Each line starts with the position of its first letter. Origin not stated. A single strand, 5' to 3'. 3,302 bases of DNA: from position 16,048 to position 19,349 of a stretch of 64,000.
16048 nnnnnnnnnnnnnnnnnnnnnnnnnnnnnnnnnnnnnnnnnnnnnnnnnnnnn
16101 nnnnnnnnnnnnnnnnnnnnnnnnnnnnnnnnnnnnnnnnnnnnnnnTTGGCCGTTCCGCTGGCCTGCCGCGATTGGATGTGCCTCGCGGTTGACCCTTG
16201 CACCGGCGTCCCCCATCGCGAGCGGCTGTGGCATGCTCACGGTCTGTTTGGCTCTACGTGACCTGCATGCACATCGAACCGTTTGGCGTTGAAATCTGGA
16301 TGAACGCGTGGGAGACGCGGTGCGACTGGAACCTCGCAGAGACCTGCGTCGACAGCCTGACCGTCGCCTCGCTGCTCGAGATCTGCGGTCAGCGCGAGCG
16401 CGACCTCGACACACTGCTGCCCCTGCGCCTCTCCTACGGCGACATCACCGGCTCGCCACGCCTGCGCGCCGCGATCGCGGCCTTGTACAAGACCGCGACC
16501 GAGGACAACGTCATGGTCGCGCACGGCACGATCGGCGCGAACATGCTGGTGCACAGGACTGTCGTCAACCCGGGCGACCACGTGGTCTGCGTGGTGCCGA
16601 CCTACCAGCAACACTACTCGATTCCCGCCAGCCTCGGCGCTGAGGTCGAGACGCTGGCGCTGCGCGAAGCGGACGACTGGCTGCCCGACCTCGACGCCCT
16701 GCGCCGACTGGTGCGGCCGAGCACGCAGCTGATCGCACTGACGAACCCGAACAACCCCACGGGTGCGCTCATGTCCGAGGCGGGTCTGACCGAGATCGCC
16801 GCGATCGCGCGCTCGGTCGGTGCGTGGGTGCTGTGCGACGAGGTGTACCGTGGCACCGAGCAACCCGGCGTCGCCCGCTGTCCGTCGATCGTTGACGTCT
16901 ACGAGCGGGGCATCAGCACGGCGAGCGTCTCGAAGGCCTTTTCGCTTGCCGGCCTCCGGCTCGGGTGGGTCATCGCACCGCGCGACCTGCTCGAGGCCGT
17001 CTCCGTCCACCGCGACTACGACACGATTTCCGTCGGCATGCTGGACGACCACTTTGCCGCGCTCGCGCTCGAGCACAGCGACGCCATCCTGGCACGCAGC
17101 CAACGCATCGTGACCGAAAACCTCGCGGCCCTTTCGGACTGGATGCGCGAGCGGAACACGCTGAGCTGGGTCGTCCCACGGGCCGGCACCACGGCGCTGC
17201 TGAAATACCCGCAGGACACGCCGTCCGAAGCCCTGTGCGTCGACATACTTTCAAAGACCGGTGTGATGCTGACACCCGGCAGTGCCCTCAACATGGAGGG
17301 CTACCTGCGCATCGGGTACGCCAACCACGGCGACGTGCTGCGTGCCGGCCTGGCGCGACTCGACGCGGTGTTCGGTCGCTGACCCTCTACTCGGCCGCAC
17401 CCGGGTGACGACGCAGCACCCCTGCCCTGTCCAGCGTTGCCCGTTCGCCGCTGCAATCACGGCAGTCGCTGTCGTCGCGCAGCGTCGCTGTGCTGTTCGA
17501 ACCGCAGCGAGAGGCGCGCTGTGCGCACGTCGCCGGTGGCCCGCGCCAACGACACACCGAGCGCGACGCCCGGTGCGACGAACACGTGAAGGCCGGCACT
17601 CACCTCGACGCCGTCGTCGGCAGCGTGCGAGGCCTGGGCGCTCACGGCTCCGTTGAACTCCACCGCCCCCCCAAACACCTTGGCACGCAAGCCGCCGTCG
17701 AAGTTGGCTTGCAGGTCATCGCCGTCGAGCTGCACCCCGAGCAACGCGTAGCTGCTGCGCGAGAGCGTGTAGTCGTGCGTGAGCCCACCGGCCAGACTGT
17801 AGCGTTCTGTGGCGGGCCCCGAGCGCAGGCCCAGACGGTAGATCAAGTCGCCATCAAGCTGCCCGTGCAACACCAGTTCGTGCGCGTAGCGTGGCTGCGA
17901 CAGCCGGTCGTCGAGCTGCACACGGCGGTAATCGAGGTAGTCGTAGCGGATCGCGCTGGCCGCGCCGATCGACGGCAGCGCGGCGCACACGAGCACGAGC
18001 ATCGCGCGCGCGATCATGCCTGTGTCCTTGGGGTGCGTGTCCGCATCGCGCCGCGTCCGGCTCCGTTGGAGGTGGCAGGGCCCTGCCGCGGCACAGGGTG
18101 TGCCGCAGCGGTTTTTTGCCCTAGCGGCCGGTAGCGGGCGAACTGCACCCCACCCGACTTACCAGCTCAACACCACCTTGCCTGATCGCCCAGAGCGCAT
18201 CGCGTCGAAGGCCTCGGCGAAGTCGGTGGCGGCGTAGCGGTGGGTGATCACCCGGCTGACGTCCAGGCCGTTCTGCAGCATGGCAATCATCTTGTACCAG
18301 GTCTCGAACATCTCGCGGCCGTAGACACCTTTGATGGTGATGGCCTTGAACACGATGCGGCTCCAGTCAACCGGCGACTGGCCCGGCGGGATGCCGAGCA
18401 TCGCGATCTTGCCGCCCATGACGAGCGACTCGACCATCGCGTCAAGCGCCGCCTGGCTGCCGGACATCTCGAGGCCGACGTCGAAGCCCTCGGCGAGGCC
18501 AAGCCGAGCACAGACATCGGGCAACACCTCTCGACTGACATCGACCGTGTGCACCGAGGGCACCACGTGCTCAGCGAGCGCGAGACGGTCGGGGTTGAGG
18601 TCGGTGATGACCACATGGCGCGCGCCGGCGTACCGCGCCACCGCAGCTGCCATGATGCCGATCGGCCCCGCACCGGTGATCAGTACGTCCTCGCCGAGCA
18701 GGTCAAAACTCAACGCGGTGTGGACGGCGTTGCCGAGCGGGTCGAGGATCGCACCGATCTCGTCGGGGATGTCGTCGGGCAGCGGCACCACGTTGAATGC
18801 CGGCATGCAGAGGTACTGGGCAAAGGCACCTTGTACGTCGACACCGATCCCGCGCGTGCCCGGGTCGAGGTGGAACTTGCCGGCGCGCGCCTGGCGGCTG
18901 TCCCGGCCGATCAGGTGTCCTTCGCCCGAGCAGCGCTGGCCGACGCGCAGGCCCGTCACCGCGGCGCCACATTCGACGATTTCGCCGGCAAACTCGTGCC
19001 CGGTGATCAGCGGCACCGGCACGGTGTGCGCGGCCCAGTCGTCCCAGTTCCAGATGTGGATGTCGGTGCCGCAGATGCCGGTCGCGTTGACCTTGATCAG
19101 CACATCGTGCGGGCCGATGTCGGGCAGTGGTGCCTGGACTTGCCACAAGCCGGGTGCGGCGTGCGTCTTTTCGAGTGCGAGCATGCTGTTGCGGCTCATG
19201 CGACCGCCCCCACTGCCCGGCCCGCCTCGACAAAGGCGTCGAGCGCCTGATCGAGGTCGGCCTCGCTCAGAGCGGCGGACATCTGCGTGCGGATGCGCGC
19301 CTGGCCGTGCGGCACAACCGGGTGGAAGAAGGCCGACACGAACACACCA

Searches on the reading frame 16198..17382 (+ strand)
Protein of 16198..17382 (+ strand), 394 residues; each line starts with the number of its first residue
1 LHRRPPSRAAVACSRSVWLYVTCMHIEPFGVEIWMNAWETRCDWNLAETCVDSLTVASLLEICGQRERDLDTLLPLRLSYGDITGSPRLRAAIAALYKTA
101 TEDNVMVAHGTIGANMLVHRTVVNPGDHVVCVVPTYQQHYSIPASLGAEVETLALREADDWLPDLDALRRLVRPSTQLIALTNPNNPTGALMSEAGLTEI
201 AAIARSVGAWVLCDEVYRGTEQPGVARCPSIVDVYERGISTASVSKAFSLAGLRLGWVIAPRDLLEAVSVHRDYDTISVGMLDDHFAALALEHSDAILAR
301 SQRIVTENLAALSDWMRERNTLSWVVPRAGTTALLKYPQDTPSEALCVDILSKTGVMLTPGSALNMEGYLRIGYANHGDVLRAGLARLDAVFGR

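Call 31: search_protein_families(library=pfam, proteins=[window:16198-17382:+], max_evalue=0.001)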
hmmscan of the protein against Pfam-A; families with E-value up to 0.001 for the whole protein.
window:16198-17382:+ (394 aa): 5 families
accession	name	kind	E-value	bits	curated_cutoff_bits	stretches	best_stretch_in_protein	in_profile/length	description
PF00155.27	Aminotran_1_2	-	9.7e-43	147.2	19.7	1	77-377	35-349/361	Aminotransferase class I and II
PF00266.25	Aminotran_5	-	2.7e-09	36.9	21.5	1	89-216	48-177/371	Aminotransferase class-V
PF12897.13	Asp_aminotransf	-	1.3e-07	31.2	27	1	79-363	64-373/421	Aspartate amino-transferase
PF01212.27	Beta_elim_lyase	-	7.3e-06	25.9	27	1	79-214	27-168/288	Beta-eliminating lyase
PF01053.26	Cys_Met_Meta_PP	-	5.8e-05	22.2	27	1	89-217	57-176/381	Cys/Met metabolism PLP-dependent enzyme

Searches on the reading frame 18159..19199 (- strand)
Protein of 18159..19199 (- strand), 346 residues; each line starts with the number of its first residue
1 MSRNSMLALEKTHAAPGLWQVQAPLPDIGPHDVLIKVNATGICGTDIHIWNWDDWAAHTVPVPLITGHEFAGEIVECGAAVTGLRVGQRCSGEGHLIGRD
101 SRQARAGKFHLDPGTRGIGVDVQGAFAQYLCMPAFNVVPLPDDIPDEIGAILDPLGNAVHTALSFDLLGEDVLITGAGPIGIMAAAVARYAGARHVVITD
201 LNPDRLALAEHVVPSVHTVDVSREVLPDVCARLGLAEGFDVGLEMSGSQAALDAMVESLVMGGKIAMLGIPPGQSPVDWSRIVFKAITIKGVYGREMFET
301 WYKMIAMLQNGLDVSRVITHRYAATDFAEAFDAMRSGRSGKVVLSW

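Call 31: search_protein_families(library=pfam, proteins=[window:18159-19199:-], max_evalue=0.001)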
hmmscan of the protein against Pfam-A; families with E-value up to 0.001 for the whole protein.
window:18159-19199:- (346 aa): 4 families
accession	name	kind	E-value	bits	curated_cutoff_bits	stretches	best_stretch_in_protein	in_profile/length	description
PF08240.17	ADH_N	-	3.9e-24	85.3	23.5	1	29-142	1-104/104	Alcohol dehydrogenase GroES-like domain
PF00107.32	ADH_zinc_N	-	7.7e-22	78.1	31.8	1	179-309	1-128/129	Zinc-binding dehydrogenase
PF16912.11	Glu_dehyd_C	-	1.5e-07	31.6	34.9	1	159-334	21-201/211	Glucose dehydrogenase C-terminus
PF13602.12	ADH_zinc_N_2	-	3.2e-06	28.5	27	1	233-344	18-134/134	Zinc-binding dehydrogenase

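Call 91: search_protein_families(library=ncbifam, proteins=[window:18159-19199:-], max_evalue=1e-10)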
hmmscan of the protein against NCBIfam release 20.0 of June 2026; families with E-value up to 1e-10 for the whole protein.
window:18159-19199:- (346 aa): 19 families
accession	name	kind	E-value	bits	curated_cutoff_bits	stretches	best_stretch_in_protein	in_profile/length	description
NF003808.0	PRK05396.1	equivalog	3.3e-153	509.6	380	1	6-346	1-340/341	L-threonine 3-dehydrogenase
TIGR00692.1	tdh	equivalog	2.9e-125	417.8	458.35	1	8-346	1-340/340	L-threonine 3-dehydrogenase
NF041097.1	keto_inos_dh_IolM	equivalog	1.3e-47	162.3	450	1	17-344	39-387/389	scyllo-inosose 3-dehydrogenase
NF007375.0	PRK09880.1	equivalog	2.1e-31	108.9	469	1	31-334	28-330/344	L-idonate 5-dehydrogenase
NF007489.0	PRK10083.1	equivalog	1.4e-30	106.5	376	1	22-336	16-325/339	Zn-dependent oxidoreductase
NF010344.0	PRK13771.1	subfamily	4.5e-28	98.2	349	1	23-344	18-331/334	putative alcohol dehydrogenase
TIGR03366.1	HpnZ_proposed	hypoth_equivalog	6e-28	98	328.1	1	120-293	104-279/315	putative phosphonate catabolism associated alcohol dehydrogenase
NF007642.0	PRK10309.1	equivalog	6.1e-26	91.5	550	1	22-344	16-344/347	galactitol-1-phosphate 5-dehydrogenase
TIGR03989.1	Rxyl_3153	subfamily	6.7e-22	78.2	440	1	107-341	122-365/370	NDMA-dependent alcohol dehydrogenase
NF041172.1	AcrlCoa_red_Thmprot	equivalog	2.6e-21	75.9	500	1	23-344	18-332/334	acryloyl-CoA reductase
NF006940.0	PRK09422.1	equivalog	2.3e-20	72.8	344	1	25-338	19-326/338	alcohol dehydrogenase AdhP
NF047908.1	AldhRedAhr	equivalog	6.8e-20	71.2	470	1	17-340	15-328/335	NADPH-dependent aldehyde reductase Ahr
TIGR01202.1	bchC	equivalog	1.8e-19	70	291.25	1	100-332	76-294/308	chlorophyll synthesis pathway protein BchC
TIGR02824.1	quinone_pig3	subfamily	2.3e-19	69.6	296.8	0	113-345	81-324/325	putative NAD(P)H quinone oxidoreductase, PIG3 family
TIGR03451.1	mycoS_dep_FDH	equivalog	8.1e-18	64.4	512.9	1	23-343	19-355/358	S-(hydroxymethyl)mycothiol dehydrogenase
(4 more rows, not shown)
